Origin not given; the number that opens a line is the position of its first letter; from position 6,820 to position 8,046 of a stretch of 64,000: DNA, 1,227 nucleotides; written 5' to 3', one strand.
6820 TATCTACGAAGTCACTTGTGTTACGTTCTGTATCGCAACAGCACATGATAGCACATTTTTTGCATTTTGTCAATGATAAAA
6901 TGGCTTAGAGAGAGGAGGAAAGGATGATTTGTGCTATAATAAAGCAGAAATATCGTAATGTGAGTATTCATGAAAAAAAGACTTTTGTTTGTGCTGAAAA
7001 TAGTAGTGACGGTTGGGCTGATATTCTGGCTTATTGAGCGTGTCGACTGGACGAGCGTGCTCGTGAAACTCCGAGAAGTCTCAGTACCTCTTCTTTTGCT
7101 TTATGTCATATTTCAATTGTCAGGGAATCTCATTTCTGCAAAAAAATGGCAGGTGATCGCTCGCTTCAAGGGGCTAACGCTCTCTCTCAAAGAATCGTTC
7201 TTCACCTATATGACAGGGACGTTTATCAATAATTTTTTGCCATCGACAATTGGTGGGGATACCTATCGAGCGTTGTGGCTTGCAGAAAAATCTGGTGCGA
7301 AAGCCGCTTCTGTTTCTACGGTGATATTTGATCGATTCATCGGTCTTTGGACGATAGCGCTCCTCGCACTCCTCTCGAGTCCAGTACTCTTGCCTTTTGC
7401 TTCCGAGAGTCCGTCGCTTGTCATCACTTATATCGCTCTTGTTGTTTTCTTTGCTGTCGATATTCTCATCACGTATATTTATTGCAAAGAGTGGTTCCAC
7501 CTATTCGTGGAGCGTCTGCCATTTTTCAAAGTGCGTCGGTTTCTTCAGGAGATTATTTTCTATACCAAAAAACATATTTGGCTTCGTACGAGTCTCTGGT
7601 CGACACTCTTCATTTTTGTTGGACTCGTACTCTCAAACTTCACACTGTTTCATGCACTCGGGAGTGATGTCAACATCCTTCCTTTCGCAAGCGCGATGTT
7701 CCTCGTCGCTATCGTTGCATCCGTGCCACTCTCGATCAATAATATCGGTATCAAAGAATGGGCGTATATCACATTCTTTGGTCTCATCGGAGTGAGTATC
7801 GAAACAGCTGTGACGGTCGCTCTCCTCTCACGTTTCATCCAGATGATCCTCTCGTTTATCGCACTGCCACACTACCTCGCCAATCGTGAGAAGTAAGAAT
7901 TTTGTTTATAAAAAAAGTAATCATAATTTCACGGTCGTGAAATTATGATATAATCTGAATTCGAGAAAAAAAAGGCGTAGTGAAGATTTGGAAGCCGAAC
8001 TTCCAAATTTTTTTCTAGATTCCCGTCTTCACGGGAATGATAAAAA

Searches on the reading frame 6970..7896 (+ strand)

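Call 65: search_protein_families(library=pfam, proteins=[window:6970-7896:+], max_evalue=0.00001)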
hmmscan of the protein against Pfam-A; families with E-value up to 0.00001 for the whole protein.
window:6970-7896:+ (308 aa): 1 family
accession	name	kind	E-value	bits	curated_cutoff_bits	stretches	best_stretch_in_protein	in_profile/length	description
PF03706.18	LPG_synthase_TM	-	4.2e-38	132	33.4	1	8-297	2-300/302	Lysylphosphatidylglycerol synthase TM region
